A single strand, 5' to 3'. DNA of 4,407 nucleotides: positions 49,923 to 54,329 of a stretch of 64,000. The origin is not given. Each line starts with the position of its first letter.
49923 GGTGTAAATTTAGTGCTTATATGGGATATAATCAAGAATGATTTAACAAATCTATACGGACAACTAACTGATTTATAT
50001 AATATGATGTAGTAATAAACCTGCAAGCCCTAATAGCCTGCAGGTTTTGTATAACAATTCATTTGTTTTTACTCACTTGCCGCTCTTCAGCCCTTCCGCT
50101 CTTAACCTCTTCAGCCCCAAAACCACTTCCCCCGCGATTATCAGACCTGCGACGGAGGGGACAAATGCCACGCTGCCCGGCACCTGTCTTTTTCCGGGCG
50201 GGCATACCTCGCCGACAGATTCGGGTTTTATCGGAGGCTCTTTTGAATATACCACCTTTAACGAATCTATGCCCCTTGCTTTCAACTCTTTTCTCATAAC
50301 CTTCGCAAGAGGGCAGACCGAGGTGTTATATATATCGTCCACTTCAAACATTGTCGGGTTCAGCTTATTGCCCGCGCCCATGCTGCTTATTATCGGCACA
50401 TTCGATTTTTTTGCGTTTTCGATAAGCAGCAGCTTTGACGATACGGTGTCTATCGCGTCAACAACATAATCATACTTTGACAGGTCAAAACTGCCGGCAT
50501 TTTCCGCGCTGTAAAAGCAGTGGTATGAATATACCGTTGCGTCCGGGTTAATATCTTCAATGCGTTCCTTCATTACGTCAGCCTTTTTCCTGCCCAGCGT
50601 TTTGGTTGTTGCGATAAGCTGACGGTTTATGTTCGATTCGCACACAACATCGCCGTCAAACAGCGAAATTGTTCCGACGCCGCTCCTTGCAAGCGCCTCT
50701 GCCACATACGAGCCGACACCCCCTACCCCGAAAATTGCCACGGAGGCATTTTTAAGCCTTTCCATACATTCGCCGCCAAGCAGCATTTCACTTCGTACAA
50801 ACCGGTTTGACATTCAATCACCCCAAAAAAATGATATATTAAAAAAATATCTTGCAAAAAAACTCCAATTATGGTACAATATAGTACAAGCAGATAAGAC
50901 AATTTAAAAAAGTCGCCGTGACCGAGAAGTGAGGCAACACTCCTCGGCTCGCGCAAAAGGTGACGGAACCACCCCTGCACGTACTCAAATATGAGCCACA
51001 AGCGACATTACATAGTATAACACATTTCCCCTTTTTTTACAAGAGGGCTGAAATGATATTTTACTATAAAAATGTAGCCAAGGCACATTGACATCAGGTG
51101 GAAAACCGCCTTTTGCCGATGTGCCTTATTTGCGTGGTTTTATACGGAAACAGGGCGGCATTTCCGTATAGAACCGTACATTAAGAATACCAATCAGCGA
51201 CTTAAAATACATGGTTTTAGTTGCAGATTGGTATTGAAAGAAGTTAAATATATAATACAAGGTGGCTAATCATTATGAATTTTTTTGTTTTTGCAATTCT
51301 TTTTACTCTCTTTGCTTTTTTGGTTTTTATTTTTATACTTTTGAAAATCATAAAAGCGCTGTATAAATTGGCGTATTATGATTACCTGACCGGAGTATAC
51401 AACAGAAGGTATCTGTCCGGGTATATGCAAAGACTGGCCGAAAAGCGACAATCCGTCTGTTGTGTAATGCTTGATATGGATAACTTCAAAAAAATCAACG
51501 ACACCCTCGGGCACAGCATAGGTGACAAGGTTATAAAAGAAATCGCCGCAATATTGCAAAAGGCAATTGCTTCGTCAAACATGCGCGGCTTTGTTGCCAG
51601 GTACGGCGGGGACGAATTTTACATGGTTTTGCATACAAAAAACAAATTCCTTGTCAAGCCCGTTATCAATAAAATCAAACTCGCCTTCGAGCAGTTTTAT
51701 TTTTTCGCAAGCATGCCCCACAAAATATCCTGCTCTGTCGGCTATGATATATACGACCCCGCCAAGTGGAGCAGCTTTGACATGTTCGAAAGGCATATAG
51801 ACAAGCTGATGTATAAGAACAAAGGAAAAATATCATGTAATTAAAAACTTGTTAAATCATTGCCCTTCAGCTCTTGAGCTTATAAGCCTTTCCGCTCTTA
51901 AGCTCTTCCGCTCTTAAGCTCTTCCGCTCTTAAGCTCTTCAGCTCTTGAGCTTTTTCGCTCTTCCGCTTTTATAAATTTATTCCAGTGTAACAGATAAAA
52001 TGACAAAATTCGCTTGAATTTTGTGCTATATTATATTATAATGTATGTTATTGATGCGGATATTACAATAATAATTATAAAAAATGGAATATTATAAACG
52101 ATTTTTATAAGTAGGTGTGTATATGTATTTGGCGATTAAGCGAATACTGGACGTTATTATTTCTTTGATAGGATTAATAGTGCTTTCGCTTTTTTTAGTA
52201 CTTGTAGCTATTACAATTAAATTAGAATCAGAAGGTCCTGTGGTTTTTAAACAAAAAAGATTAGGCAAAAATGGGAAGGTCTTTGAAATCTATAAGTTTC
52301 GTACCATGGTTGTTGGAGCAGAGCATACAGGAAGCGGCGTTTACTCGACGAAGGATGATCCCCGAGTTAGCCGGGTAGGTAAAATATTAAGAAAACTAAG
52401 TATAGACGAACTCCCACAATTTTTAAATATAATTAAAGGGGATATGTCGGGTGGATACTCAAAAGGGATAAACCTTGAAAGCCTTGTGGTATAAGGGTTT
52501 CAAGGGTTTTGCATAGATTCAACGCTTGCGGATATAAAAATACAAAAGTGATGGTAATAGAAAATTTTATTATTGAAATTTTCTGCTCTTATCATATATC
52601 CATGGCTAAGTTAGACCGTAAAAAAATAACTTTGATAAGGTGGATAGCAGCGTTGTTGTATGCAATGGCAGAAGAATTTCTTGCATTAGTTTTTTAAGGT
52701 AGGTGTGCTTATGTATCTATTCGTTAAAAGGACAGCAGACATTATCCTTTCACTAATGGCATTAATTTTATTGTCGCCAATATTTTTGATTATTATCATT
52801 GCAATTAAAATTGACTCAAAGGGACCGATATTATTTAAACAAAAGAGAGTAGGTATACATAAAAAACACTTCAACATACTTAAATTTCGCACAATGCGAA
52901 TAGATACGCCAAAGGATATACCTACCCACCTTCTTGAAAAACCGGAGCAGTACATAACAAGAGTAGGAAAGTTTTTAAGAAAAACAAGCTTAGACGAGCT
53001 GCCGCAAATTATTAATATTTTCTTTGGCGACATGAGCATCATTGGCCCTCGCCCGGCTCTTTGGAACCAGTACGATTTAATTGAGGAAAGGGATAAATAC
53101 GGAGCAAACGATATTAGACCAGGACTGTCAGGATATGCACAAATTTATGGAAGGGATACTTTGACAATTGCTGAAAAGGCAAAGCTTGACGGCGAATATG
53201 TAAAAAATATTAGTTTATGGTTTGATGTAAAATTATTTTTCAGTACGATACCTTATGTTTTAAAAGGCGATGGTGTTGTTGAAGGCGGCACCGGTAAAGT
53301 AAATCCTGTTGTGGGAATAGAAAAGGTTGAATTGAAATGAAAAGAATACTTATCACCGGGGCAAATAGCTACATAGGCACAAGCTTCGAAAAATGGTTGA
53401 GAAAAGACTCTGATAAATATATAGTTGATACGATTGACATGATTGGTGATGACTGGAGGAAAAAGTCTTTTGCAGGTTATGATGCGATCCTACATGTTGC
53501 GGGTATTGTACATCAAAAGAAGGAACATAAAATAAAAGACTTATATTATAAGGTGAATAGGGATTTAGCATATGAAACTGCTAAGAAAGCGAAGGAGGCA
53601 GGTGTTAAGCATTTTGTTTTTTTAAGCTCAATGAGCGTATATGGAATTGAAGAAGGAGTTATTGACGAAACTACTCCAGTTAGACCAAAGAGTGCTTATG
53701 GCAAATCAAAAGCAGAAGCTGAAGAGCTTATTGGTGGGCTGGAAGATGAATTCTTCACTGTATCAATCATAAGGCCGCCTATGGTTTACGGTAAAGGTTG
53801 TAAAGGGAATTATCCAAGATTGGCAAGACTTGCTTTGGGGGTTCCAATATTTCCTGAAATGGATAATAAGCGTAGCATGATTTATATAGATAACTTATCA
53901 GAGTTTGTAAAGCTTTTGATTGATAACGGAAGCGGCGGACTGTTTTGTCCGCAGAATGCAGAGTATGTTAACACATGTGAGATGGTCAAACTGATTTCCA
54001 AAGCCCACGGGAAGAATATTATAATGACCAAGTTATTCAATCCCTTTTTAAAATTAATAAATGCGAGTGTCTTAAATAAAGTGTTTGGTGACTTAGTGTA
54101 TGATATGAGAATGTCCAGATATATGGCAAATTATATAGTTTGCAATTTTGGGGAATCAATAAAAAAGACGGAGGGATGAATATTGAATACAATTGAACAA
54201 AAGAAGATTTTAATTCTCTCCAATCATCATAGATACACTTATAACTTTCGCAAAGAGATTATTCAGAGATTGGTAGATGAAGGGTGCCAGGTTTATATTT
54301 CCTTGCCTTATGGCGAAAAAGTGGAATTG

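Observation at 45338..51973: Six arrays of a degenerate octanucleotide tandem repeat occupy almost every intergenic gap across 6.6 kb and were seen nowhere else in the window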

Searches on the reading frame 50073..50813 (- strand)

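Call 9: search_protein_families(library=pfam, proteins=[window:50073-50813:-])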
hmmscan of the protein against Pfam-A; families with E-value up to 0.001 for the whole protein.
window:50073-50813:- (246 aa): 2 families
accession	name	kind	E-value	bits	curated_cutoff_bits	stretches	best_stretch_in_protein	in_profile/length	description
PF00899.27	ThiF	-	2.7e-40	138.4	28.1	1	11-231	9-199/238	ThiF family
PF00208.27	ELFV_dehydrog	-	0.00052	20.2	23.4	1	17-87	27-101/241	Glutamate/Leucine/Phenylalanine/Valine dehydrogenase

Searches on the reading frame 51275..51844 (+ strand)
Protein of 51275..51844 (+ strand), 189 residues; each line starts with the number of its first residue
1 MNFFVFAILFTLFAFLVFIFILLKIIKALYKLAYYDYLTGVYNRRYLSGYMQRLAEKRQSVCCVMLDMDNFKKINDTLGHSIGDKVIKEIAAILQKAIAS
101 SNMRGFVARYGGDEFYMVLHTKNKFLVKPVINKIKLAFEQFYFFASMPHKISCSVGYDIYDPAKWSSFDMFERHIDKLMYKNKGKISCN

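Call 9: search_protein_families(library=pfam, proteins=[window:51275-51844:+])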
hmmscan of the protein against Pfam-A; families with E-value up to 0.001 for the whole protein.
window:51275-51844:+ (189 aa): 1 family
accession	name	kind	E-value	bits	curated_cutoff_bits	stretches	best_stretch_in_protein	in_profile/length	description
PF00990.26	GGDEF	-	1.2e-31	110.1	23.8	1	33-184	1-156/161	Diguanylate cyclase, GGDEF domain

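Call 50: find_encoding_contigs(protein=window:51275-51844:+, flank=10000, max_places=10)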
Protein window:51275-51844:+ (189 aa): no gene with exactly this product is on record in the collection.

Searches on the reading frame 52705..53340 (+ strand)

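Call 9: search_protein_families(library=pfam, proteins=[window:52705-53340:+])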
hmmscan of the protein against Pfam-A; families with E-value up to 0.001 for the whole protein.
window:52705-53340:+ (211 aa): 1 family
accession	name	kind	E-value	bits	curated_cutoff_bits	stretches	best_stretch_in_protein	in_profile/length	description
PF02397.22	Bac_transf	-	3.2e-62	209.7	27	1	8-187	1-179/179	Bacterial sugar transferase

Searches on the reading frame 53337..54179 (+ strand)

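Call 9: search_protein_families(library=pfam, proteins=[window:53337-54179:+])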
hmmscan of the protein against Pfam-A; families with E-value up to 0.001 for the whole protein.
window:53337-54179:+ (280 aa): 6 families
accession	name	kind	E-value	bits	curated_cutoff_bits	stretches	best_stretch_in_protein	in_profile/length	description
PF01370.27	Epimerase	-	6.7e-22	78.5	20.9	1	4-197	1-227/240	NAD dependent epimerase/dehydratase family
PF01073.25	3Beta_HSD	-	7e-15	55.2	22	1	32-189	51-223/280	3-beta hydroxysteroid dehydrogenase/isomerase family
PF04321.23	RmlD_sub_bind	-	3.9e-11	43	27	1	3-165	2-166/287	RmlD substrate binding domain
PF07993.18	NAD_binding_4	-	1.8e-07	31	20.1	1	44-162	85-219/258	Male sterility protein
PF16363.11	GDP_Man_Dehyd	-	2.1e-07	31.2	27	1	49-132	77-164/332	GDP-mannose 4,6 dehydratase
PF13460.12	NAD_binding_10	-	8.5e-07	29.5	27.2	1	42-158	55-153/184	NAD(P)H-binding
